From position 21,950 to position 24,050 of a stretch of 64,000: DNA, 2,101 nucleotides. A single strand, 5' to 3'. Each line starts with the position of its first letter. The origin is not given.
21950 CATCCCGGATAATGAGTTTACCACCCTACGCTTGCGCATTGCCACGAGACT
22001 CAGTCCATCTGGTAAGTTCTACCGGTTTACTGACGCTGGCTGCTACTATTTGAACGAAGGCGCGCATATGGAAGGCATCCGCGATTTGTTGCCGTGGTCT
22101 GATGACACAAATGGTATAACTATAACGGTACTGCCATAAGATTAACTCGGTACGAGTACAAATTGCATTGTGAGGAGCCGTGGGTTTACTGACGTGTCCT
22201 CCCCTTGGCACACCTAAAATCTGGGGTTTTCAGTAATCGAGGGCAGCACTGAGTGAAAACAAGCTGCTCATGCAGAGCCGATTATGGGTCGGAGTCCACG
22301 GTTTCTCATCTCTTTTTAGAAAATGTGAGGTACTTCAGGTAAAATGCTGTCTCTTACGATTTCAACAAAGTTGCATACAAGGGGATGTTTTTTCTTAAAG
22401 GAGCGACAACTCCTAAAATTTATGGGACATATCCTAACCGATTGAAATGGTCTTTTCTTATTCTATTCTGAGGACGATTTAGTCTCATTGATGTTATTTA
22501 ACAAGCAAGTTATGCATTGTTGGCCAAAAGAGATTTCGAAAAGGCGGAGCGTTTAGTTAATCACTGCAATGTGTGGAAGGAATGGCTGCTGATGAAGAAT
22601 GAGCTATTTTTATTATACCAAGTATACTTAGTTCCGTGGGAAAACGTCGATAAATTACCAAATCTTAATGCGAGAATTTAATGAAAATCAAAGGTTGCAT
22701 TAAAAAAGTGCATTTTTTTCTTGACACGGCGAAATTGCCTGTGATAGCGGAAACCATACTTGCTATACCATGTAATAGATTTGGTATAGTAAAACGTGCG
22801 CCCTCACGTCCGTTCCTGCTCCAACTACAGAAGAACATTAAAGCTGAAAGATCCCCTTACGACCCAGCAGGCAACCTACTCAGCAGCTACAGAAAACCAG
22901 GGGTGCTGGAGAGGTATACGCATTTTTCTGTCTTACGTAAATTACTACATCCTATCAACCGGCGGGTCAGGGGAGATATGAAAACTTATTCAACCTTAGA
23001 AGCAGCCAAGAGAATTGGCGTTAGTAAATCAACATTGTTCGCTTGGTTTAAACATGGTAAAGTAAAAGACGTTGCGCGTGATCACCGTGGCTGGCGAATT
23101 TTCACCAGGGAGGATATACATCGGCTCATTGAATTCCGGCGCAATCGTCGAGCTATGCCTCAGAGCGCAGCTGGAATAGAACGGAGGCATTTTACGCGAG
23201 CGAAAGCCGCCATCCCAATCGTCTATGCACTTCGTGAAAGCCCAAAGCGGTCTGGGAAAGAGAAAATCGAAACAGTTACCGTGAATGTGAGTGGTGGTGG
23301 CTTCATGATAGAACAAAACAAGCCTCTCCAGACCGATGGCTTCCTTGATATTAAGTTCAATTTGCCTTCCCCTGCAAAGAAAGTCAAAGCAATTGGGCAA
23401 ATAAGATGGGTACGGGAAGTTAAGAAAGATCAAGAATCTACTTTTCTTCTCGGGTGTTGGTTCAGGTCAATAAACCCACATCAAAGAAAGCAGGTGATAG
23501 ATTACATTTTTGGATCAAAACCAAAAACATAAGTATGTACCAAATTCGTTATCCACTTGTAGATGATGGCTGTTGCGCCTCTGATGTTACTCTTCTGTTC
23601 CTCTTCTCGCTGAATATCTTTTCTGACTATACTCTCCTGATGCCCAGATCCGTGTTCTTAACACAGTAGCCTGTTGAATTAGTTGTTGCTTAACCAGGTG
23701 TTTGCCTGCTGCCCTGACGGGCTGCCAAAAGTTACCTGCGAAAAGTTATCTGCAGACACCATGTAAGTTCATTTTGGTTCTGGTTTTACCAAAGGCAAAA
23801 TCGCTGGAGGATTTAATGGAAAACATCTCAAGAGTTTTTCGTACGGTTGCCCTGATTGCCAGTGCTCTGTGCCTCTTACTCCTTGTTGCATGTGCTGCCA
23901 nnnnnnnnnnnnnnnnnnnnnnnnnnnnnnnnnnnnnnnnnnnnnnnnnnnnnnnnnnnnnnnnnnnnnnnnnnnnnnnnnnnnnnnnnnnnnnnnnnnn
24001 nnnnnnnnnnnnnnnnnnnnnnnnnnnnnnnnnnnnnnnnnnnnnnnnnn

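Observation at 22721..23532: Excisionase-type HTH fused to a PilZ domain at the head of the EPS locus, behind a long leader with an operator-like palindrome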

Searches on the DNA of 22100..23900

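Call 17: search_rna_families(source=window, start=22100, end=23900, threshold=evalue, max_evalue=1)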
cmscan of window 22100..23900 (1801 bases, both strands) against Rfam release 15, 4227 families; matches with E-value up to 1: 0.
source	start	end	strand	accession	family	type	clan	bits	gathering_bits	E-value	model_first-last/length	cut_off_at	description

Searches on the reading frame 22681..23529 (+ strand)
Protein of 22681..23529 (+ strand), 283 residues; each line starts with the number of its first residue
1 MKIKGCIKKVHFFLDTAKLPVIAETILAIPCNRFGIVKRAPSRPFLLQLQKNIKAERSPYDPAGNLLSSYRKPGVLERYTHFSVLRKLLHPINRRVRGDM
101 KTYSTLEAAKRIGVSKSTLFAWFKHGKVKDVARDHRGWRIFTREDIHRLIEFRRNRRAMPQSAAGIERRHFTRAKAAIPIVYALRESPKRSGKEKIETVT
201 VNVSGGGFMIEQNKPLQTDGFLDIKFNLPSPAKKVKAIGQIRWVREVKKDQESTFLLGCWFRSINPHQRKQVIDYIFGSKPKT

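Call 5: search_protein_families(library=pfam, proteins=[window:22681-23529:+], max_evalue=1)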
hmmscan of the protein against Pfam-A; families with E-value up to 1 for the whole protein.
window:22681-23529:+ (283 aa): 8 families
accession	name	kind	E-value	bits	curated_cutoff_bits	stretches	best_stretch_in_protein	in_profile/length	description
PF07238.19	PilZ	-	3.4e-12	47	22.5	1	167-278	1-102/102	PilZ domain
PF13411.12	MerR_1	-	9.5e-07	29.3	21.6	1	103-149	1-46/69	MerR HTH family regulatory protein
PF00376.29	MerR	-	0.00042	20.5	28.2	1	107-141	4-38/38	MerR family regulatory protein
PF12728.13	HTH_17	-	0.0013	19.4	27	1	103-153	2-50/51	Helix-turn-helix domain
PF01527.26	HTH_Tnp_1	-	0.044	14.4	24.1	1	103-124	24-45/75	Transposase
PF13384.12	HTH_23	-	0.048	13.9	24.6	1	104-125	19-40/50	Homeodomain-like domain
PF01381.28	HTH_3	-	0.18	12.3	23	1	106-123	13-30/55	Helix-turn-helix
PF13022.12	HTH_Tnp_1_2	-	0.25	11.9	27.9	1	97-124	21-48/122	Helix-turn-helix of insertion element transposase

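Call 6: search_protein_families(library=ncbifam, proteins=[window:22681-23529:+], max_evalue=1)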
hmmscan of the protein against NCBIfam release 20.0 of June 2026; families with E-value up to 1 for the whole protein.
window:22681-23529:+ (283 aa): 11 families
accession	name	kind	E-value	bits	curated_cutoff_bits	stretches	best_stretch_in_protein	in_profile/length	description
TIGR02266.1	gmx_TIGR02266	paralog_domain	2.5e-07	30.8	68.7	1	191-271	12-90/96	TIGR02266 family protein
TIGR03453.1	partition_RepA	equivalog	0.00023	20.1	348.45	1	97-155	28-86/387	plasmid partitioning protein RepA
NF033518.0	transpos_IS607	equivalog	0.00065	19.3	110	1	107-156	2-50/187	IS607 family transposase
TIGR01764.1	excise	domain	0.004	17.5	28.8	1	102-148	1-45/49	excisionase family DNA-binding protein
NF007069.0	PRK09514.1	equivalog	0.0074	16.3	143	1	107-156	6-55/141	Zn(2+)-responsive transcriptional regulator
TIGR02043.1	ZntR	equivalog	0.012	15.8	167.95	1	107-153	6-52/131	Zn(2+)-responsive transcriptional regulator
NF009649.0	PRK13182.1-5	equivalog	0.015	15.4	265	1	105-154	3-51/186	chromosome-anchoring protein RacA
TIGR02051.1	MerR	equivalog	0.068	13.4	150.85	1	108-154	5-51/124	mercury resistance transcriptional regulator MerR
TIGR02047.1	CadR-PbrR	equivalog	0.076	13.1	151.45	1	107-168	5-65/127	Cd(II)/Pb(II)-responsive transcriptional regulator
NF041849.1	trans_regNmlR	equivalog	0.09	12.8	175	1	107-156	5-53/117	stress response transcriptional regulator NmlR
NF009648.0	PRK13182.1-4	equivalog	0.091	12.8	170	1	105-154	3-51/184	chromosome-anchoring protein RacA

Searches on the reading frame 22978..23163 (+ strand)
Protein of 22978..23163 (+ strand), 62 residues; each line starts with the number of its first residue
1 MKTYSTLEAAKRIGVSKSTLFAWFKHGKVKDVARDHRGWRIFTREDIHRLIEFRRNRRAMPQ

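Call 76: search_solved_structures(query=window:22978-23163:+, max_evalue=10)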
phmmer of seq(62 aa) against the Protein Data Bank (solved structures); distinct sequences matched with E-value up to 10: 13.
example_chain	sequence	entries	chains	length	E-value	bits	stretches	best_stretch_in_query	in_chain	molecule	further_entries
5e01_A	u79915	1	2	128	1.5e-05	28.1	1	3-50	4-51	Uncharacterized HTH-type transcriptional regulator HI_0186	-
5d8c_A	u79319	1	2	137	1.7e-05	27.9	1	3-50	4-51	MerR family regulator protein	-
5d90_B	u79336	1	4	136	1.9e-05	27.8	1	3-50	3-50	MerR family regulator protein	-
4ua1_A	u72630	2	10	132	0.0029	20.9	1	8-55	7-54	Regulatory protein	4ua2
3gp4_A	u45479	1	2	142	0.037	17.5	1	6-59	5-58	Transcriptional regulator, MerR family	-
2jml_A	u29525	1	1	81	0.19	15.2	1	9-50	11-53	DNA BINDING DOMAIN/TRANSCRIPTIONAL REGULATOR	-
3col_A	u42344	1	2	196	0.24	14.9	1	5-51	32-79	Putative transcription regulator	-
3zob_A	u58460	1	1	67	0.32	14.5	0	32-58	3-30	HOMEOBOX PROTEIN ENGRAILED-2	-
8jbs_A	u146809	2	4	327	0.59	13.7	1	2-55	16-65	Putative cobalamin binding protein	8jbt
7cla_A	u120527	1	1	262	0.76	13.3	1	1-54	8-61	HTH-type transcriptional regulator SkgA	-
3qao_A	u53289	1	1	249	0.81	13.3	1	8-52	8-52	MerR-like transcriptional regulator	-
5i41_B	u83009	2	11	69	0.85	13.2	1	7-52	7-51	Chromosome-anchoring protein RacA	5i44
2hoq_A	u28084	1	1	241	1.2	12.7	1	3-53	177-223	Putative HAD-hydrolase PH1655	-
